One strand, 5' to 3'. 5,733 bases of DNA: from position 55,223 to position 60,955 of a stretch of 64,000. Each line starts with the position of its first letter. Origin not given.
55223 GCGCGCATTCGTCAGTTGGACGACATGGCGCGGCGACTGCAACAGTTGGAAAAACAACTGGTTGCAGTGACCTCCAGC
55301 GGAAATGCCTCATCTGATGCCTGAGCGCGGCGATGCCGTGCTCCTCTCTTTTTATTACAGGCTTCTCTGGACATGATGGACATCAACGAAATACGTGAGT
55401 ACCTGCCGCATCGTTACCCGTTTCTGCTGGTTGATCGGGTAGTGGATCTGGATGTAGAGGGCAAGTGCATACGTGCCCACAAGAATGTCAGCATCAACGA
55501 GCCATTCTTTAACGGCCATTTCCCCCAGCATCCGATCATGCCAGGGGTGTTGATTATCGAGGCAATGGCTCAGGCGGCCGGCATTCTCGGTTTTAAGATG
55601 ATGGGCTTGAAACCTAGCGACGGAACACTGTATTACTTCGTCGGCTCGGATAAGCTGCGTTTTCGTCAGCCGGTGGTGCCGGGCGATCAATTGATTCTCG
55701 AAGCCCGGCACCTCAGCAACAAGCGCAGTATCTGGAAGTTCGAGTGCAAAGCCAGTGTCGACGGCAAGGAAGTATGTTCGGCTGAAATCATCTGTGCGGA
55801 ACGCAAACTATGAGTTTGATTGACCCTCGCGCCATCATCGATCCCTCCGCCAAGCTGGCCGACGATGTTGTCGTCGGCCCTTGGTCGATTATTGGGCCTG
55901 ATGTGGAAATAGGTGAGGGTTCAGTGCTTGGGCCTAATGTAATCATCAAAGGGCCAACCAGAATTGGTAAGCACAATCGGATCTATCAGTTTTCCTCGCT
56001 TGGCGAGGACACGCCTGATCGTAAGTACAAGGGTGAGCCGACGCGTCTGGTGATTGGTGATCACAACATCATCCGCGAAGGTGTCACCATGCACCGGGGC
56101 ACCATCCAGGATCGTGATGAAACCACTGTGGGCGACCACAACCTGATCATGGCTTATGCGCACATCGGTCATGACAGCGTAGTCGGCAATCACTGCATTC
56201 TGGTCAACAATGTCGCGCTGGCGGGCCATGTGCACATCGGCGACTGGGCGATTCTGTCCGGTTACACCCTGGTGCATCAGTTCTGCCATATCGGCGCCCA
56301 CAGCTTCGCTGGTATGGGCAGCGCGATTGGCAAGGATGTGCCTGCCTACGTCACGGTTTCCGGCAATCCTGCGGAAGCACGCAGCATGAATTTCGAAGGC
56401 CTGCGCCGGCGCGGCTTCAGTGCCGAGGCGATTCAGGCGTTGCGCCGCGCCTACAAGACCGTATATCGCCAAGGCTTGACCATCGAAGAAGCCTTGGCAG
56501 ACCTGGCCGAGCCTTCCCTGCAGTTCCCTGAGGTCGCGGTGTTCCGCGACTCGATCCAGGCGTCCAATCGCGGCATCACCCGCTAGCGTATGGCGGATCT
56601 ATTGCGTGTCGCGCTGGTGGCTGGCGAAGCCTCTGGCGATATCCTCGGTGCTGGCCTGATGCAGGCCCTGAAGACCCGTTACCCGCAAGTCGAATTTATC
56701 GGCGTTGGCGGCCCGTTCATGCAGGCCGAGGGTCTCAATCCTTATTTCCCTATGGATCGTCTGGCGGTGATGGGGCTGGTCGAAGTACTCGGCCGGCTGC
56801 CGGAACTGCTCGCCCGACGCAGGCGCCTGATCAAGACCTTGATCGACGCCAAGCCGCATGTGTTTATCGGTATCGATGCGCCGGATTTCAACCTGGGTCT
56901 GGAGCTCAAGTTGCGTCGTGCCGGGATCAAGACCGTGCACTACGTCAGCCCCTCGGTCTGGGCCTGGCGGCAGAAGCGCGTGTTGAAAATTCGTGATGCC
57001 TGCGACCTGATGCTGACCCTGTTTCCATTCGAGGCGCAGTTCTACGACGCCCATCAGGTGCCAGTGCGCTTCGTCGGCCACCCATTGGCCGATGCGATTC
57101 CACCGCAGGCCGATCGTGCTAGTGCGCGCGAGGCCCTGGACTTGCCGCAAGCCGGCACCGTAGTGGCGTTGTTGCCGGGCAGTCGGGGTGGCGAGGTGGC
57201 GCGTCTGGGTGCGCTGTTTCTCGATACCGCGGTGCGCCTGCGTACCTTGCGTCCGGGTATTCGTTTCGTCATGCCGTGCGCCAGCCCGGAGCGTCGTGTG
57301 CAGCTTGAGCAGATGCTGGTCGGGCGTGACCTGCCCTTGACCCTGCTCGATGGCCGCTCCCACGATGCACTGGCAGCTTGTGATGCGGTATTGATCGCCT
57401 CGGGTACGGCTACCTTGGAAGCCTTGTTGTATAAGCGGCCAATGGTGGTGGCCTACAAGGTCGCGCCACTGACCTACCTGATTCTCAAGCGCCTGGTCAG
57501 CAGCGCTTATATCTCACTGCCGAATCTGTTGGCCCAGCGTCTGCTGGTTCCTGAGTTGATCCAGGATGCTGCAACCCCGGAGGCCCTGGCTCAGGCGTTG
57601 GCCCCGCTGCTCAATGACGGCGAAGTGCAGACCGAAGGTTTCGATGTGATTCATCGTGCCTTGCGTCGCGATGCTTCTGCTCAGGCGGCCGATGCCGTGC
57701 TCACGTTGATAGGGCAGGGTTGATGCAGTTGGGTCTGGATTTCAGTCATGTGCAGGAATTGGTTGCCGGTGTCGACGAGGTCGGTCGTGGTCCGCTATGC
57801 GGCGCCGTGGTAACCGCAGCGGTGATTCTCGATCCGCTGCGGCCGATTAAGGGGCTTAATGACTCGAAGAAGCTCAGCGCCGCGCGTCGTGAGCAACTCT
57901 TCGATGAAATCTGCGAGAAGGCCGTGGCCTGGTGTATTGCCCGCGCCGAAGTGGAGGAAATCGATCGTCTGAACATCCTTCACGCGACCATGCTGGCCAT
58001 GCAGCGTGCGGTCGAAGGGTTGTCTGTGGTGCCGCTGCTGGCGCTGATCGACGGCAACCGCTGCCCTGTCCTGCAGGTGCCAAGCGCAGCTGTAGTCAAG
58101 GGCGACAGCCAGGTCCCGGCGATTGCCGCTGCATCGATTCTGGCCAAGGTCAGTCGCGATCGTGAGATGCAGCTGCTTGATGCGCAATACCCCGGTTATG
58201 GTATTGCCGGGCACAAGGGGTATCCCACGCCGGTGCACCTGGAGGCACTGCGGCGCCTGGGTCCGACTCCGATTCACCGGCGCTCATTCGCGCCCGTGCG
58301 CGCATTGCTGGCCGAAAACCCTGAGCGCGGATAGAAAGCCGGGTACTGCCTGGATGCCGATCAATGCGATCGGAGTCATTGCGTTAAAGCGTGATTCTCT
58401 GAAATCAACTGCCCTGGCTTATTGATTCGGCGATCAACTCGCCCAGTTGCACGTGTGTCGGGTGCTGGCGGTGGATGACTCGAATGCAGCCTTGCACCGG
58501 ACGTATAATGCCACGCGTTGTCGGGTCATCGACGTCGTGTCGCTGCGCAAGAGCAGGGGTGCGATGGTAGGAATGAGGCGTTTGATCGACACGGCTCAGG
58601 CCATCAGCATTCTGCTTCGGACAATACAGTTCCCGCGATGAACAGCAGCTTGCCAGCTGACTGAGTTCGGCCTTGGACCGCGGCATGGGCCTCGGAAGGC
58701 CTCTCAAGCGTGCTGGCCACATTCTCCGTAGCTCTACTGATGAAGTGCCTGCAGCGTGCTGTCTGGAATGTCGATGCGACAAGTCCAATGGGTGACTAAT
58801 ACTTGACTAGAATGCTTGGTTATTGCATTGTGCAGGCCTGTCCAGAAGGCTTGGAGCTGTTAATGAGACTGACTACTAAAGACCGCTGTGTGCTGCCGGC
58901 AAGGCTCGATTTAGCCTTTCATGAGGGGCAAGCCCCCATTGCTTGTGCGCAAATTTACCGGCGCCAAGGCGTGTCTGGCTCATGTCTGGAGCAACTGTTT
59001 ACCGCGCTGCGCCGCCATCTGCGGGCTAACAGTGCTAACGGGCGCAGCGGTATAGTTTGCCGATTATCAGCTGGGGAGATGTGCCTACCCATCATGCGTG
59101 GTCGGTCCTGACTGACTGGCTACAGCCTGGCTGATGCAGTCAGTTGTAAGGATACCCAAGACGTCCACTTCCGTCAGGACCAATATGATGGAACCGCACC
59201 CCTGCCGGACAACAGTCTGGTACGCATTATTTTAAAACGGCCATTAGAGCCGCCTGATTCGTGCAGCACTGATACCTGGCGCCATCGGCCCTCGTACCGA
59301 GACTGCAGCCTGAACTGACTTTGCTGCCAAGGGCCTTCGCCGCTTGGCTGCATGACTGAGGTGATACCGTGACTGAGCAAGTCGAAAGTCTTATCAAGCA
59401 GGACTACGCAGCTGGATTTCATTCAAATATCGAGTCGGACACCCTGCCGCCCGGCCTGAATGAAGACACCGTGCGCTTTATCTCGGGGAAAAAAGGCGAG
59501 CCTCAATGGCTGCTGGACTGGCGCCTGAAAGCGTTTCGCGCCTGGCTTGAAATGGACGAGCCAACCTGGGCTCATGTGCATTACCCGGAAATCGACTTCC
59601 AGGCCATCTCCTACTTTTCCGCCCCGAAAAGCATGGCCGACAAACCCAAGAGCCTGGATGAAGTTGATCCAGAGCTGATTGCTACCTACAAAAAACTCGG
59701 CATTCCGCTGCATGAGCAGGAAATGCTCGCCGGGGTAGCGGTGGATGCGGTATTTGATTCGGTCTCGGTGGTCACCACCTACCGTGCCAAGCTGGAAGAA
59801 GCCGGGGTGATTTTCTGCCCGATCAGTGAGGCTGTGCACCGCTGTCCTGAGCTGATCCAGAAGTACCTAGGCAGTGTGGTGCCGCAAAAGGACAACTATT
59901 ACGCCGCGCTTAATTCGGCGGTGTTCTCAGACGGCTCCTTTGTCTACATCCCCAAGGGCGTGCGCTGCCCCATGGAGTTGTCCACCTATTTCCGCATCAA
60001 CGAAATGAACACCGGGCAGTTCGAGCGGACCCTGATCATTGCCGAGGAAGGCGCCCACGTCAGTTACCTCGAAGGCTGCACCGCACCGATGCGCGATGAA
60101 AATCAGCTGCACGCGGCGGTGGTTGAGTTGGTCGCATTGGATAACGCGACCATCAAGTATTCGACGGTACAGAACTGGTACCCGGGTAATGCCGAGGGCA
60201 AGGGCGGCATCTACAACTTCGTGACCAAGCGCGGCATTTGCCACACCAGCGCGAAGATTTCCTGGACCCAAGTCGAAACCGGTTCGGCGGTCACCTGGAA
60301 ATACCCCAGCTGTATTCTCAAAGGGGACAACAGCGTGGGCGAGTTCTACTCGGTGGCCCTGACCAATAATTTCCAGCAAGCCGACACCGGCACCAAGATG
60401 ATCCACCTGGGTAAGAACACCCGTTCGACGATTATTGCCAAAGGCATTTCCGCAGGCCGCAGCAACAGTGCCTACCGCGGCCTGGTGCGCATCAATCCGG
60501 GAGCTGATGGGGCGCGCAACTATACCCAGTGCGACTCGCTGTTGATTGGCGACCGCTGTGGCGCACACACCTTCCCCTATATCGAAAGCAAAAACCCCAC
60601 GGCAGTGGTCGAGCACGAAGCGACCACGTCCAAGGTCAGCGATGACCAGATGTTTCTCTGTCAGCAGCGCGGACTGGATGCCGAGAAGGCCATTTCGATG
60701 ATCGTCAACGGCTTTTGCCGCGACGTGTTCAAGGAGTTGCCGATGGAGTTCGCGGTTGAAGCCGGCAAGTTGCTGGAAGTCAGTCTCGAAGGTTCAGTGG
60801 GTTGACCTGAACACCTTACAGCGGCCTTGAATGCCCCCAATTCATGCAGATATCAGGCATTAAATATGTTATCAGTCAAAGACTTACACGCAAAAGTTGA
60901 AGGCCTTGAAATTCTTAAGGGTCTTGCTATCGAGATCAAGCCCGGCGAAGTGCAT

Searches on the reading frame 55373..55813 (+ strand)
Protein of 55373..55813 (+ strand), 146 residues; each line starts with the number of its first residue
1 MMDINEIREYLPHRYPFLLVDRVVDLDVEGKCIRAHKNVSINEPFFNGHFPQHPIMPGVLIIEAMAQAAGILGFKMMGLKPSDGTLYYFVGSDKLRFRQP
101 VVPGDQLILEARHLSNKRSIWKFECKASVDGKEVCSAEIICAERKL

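Call 43: find_encoding_contigs(protein=window:55373-55813:+, flank=10000, max_places=10)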
Protein window:55373-55813:+ (146 aa): 10 contigs read that carry it; 9 places shown.
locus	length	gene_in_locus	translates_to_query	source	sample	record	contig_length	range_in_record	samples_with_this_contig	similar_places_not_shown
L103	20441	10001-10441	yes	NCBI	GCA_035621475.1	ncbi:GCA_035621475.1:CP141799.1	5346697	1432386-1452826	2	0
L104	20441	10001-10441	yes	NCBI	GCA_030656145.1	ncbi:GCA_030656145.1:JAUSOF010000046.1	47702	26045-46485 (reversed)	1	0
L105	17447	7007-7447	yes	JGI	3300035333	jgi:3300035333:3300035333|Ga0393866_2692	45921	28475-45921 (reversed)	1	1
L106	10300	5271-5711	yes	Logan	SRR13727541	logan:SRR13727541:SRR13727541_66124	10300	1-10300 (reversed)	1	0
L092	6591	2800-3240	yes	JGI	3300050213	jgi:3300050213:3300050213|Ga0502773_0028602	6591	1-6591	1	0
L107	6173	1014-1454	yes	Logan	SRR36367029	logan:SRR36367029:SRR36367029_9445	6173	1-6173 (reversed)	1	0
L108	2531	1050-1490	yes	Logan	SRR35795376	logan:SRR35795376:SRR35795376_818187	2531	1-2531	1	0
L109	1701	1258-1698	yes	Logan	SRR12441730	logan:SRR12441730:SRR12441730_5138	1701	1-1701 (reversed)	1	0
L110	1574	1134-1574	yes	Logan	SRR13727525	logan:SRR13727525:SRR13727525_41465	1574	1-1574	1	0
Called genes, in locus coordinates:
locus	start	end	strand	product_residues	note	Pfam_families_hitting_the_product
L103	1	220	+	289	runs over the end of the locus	PF00889:EF_TS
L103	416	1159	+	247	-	PF00696:AA_kinase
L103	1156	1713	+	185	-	PF01765:RRF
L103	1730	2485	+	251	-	PF01255:Prenyltransf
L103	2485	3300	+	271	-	PF01148:CTP_transf_1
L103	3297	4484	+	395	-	PF02670:DXP_reductoisom, PF08436:DXP_redisom_C, PF13288:DXPR_C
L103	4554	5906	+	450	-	PF02163:Peptidase_M50, PF00595:PDZ (faint), PF17820:PDZ_6, PF21558:Pept_S41_N_bact (faint), PF13180:PDZ_2 (weak), PF17820:PDZ_6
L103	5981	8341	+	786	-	PF08478:POTRA_1 (faint), PF08479:POTRA_2 (faint), PF07244:POTRA, PF01103:Omp85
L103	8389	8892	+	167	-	PF03938:OmpH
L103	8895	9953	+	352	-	PF04613:LpxD, PF25084:LbH_EIF2B (faint), PF00132:Hexapep (weak), PF25087:GMPPB_C (weak), PF00132:Hexapep (weak)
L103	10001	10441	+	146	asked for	PF22817:ApeP-like, PF07977:FabA, PF22818:ApeI-like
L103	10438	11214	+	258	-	PF25084:LbH_EIF2B (faint), PF25087:GMPPB_C (weak), PF00132:Hexapep, PF13720:Acetyltransf_11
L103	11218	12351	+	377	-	PF02684:LpxB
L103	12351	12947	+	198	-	PF01351:RNase_HII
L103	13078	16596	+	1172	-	PF02811:PHP, PF07733:DNA_pol3_alpha, PF17657:DNA_pol3_finger, PF14579:HHH_6, PF01336:tRNA_anti-codon, PF20914:DNA_pol_IIIA_C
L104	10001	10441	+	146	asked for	PF22817:ApeP-like, PF07977:FabA, PF22818:ApeI-like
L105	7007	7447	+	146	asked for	PF22817:ApeP-like, PF07977:FabA, PF22818:ApeI-like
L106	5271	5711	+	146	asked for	PF22817:ApeP-like, PF07977:FabA, PF22818:ApeI-like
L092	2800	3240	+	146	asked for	PF22817:ApeP-like, PF07977:FabA, PF22818:ApeI-like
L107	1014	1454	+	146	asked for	PF22817:ApeP-like, PF07977:FabA, PF22818:ApeI-like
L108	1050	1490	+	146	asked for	PF22817:ApeP-like, PF07977:FabA, PF22818:ApeI-like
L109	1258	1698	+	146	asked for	PF22817:ApeP-like, PF07977:FabA, PF22818:ApeI-like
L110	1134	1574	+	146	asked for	PF22817:ApeP-like, PF07977:FabA, PF22818:ApeI-like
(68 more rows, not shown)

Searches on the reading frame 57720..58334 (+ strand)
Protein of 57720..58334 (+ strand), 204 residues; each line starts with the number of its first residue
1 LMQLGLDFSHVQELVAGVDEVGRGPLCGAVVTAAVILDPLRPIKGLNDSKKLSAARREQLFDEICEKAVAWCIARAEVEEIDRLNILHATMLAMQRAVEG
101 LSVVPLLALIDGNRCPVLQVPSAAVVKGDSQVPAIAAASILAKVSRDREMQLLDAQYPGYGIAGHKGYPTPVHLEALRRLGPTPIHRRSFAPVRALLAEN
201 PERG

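Call 38: find_homologous_proteins(query=window:57720-58334:+, max_evalue=1e-60)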
Query window:57720-58334:+ (204 aa): 7589 proteins with E <= 1e-60 among 8000 candidates; the best 120 are listed.
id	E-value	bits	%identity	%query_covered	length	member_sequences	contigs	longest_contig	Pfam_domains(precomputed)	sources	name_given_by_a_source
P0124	2.1e-120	418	96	99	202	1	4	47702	PF01351.26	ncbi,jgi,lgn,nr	ncbi:MAG: ribonuclease HII [Pseudomonas sp.]|nr:ribonuclease HII [Pseudomonas sp.]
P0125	6.4e-117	407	96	96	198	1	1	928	PF01351.26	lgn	-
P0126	8.5e-117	406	95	96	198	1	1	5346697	PF01351.26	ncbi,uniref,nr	ncbi:ribonuclease HII [Pseudomonas paeninsulae]|uniref:ribonuclease HII n=1 Tax=Pseudomonas paeninsu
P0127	8.5e-117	406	96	96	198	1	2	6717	PF01351.26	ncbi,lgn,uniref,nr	ncbi:ribonuclease HII [Pseudomonas sp.]|uniref:ribonuclease HII n=1 Tax=Pseudomonas sp. TaxID=306 Re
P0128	1.6e-116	406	96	96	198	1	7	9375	PF01351.26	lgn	-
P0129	2.1e-116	405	95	96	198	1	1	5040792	PF01351.26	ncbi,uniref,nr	ncbi:ribonuclease HII [Pseudomonas sp. CC6-YY-74]|uniref:ribonuclease HII n=1 Tax=Pseudomonas sp. CC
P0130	2.3e-116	405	95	96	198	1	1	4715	PF01351.26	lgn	-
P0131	5.6e-116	404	95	96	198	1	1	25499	PF01351.26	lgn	-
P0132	1.0e-115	403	95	96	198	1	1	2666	PF01351.26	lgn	-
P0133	1.2e-113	396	92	97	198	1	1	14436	PF01351.26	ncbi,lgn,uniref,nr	ncbi:ribonuclease HII [Pseudomonas sp.]|uniref:ribonuclease HII n=1 Tax=Pseudomonas sp. TaxID=306 Re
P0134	4.7e-113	394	91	97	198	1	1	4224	PF01351.26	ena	-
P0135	1.4e-112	393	93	96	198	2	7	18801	PF01351.26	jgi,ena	-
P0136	2.4e-112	392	93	96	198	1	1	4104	PF01351.26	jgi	jgi:ribonuclease HII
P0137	2.6e-112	392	93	96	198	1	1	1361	PF01351.26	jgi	jgi:ribonuclease HII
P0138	4.2e-112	391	92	97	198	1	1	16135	PF01351.26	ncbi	-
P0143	3.2e-110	385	91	96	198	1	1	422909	PF01351.26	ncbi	ncbi:ribonuclease HII [Pseudomonas borbori]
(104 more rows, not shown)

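Call 39: find_encoding_contigs(protein=P0143, flank=10000, max_places=3)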
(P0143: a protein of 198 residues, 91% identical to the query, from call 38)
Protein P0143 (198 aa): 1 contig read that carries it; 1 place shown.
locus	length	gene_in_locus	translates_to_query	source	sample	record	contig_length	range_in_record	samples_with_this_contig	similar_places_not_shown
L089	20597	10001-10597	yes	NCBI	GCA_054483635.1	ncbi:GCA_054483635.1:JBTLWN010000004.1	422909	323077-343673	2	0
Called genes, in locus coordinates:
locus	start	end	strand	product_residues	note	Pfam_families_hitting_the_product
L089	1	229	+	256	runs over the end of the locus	PF01255:Prenyltransf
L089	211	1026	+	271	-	PF01148:CTP_transf_1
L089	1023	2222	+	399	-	PF02670:DXP_reductoisom, PF08436:DXP_redisom_C, PF13288:DXPR_C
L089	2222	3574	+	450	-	PF02163:Peptidase_M50, PF00595:PDZ (weak), PF17820:PDZ_6 (weak), PF21558:Pept_S41_N_bact (faint), PF00595:PDZ (weak), PF13180:PDZ_2, PF17820:PDZ_6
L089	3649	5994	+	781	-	PF08478:POTRA_1 (faint), PF07244:POTRA, PF08479:POTRA_2 (faint), PF07244:POTRA, PF01103:Omp85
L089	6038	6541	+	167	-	PF03938:OmpH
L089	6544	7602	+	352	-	PF04613:LpxD, PF25087:GMPPB_C (weak), PF25084:LbH_EIF2B (faint), PF00132:Hexapep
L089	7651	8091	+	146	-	PF22817:ApeP-like, PF07977:FabA, PF22818:ApeI-like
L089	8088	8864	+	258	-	PF25084:LbH_EIF2B (faint), PF25087:GMPPB_C (weak), PF00132:Hexapep, PF13720:Acetyltransf_11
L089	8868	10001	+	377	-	PF02684:LpxB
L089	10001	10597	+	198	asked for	PF01351:RNase_HII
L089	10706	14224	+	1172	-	PF02811:PHP, PF07733:DNA_pol3_alpha, PF17657:DNA_pol3_finger, PF14579:HHH_6, PF01336:tRNA_anti-codon, PF20914:DNA_pol_IIIA_C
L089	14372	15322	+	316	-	PF03255:ACCA, PF01039:Carboxyl_trans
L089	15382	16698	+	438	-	PF01171:ATP_bind_3, PF09179:TilS, PF11734:TilS_C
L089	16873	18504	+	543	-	PF06418:CTP_synth_N, PF00117:GATase, PF07722:Peptidase_C26 (weak)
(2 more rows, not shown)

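Call 40: find_encoding_contigs(protein=P0126, flank=10000, max_places=3)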
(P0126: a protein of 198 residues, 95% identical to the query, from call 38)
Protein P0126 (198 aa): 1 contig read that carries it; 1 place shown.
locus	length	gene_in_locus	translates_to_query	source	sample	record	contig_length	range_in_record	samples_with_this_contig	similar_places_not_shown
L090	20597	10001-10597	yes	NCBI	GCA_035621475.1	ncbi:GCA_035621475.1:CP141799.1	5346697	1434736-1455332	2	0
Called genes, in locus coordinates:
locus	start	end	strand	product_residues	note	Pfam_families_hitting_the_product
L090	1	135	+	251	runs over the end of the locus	PF01255:Prenyltransf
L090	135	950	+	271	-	PF01148:CTP_transf_1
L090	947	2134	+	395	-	PF02670:DXP_reductoisom, PF08436:DXP_redisom_C, PF13288:DXPR_C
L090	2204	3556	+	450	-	PF02163:Peptidase_M50, PF00595:PDZ (faint), PF17820:PDZ_6, PF21558:Pept_S41_N_bact (faint), PF13180:PDZ_2 (weak), PF17820:PDZ_6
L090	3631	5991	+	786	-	PF08478:POTRA_1 (faint), PF08479:POTRA_2 (faint), PF07244:POTRA, PF01103:Omp85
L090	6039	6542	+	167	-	PF03938:OmpH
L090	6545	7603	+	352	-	PF04613:LpxD, PF25084:LbH_EIF2B (faint), PF00132:Hexapep (weak), PF25087:GMPPB_C (weak), PF00132:Hexapep (weak)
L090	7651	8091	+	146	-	PF22817:ApeP-like, PF07977:FabA, PF22818:ApeI-like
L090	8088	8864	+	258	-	PF25084:LbH_EIF2B (faint), PF25087:GMPPB_C (weak), PF00132:Hexapep, PF13720:Acetyltransf_11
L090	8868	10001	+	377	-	PF02684:LpxB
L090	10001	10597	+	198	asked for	PF01351:RNase_HII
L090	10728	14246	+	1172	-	PF02811:PHP, PF07733:DNA_pol3_alpha, PF17657:DNA_pol3_finger, PF14579:HHH_6, PF01336:tRNA_anti-codon, PF20914:DNA_pol_IIIA_C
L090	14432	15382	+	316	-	PF03255:ACCA, PF01039:Carboxyl_trans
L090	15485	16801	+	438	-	PF01171:ATP_bind_3, PF09179:TilS, PF11734:TilS_C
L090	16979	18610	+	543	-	PF06418:CTP_synth_N, PF00117:GATase, PF07722:Peptidase_C26 (weak)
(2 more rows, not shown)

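Call 41: find_encoding_contigs(protein=P0124, flank=10000, max_places=4)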
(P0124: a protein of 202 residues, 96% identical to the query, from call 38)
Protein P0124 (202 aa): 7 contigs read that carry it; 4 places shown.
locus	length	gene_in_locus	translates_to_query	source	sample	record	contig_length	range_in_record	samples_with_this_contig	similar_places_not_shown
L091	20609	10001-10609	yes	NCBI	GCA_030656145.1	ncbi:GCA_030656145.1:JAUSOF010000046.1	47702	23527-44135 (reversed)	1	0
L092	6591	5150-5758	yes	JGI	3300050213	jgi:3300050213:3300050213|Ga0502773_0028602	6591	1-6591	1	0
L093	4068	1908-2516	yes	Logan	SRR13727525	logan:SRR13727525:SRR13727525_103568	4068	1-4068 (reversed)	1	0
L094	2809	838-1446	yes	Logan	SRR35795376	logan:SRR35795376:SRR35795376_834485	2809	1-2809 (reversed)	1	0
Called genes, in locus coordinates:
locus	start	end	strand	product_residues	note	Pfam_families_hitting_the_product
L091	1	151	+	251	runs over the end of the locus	PF01255:Prenyltransf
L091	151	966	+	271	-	PF01148:CTP_transf_1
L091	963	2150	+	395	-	PF02670:DXP_reductoisom, PF08436:DXP_redisom_C, PF13288:DXPR_C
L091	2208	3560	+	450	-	PF02163:Peptidase_M50, PF00595:PDZ (faint), PF17820:PDZ_6, PF21558:Pept_S41_N_bact (faint), PF13180:PDZ_2 (weak), PF17820:PDZ_6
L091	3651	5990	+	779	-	PF08478:POTRA_1 (faint), PF07244:POTRA, PF01103:Omp85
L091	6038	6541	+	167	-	PF03938:OmpH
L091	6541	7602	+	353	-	PF04613:LpxD, PF25087:GMPPB_C (faint), PF25084:LbH_EIF2B (faint), PF00132:Hexapep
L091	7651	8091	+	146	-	PF22817:ApeP-like, PF07977:FabA, PF22818:ApeI-like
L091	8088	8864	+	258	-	PF25084:LbH_EIF2B (faint), PF25087:GMPPB_C (weak), PF00132:Hexapep, PF13720:Acetyltransf_11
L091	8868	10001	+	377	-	PF02684:LpxB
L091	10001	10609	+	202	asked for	PF01351:RNase_HII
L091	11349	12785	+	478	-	PF19295:SufBD_N, PF01458:SUFBD_core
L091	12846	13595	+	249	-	PF02463:SMC_N (faint), PF00005:ABC_tran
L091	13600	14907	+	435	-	PF19295:SufBD_N, PF01458:SUFBD_core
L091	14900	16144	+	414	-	PF00155:Aminotran_1_2 (weak), PF00266:Aminotran_5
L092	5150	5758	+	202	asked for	PF01351:RNase_HII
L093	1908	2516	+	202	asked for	PF01351:RNase_HII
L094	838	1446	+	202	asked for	PF01351:RNase_HII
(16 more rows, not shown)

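Call 58: search_protein_families(library=pfam, proteins=[window:57720-58334:+], max_evalue=1)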
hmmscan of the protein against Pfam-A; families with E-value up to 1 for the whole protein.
window:57720-58334:+ (204 aa): 1 family
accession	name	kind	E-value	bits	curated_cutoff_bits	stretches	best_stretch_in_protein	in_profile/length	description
PF01351.25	RNase_HII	-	2.7e-42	145.4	25.8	1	16-192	1-198/199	Ribonuclease HII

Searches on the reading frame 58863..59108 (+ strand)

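Call 58: search_protein_families(library=pfam, proteins=[window:58863-59108:+], max_evalue=1)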
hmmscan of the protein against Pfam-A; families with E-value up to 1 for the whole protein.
window:58863-59108:+ (82 aa): 1 family
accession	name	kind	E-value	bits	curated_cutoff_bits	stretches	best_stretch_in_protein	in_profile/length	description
PF02082.26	Rrf2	-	3.5e-05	24.4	30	1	3-63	1-61/132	Iron-dependent Transcriptional regulator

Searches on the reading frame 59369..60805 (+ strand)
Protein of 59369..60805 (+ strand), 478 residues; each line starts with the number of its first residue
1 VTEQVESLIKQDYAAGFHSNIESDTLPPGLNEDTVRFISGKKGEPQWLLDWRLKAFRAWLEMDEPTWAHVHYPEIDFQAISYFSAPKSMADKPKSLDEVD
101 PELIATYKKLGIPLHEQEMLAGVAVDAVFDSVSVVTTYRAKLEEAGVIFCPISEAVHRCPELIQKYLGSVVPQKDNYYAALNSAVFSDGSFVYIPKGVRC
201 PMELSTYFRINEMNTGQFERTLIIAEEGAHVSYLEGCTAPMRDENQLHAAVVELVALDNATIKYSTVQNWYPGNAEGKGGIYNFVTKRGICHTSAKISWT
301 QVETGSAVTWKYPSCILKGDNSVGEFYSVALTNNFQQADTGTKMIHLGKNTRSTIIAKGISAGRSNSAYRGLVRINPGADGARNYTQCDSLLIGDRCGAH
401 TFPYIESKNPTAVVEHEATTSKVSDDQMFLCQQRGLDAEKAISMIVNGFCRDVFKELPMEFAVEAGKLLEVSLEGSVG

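Call 13: search_protein_families(library=ncbifam, proteins=[window:59369-60805:+], max_evalue=0.00001)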
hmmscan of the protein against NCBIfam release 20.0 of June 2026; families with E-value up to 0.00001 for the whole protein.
window:59369-60805:+ (478 aa): 5 families
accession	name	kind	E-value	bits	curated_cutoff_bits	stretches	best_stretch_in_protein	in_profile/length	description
NF008773.0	PRK11814.1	equivalog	3.5e-272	903.1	717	1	2-478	8-484/484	Fe-S cluster assembly protein SufB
TIGR01980.1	sufB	equivalog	3.5e-190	632.4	346.4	1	12-469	2-448/448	Fe-S cluster assembly protein SufB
NF052511.1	SUF_like_SmsB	exception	5.6e-54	183.8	650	1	35-476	17-444/445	SUF-like minimal system protein SmsB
TIGR01981.1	sufD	equivalog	1.5e-46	158.9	222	1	184-461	2-270/275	Fe-S cluster assembly protein SufD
NF008194.0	PRK10948.1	equivalog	8.2e-13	48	489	1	304-457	248-401/423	Fe-S cluster assembly protein SufD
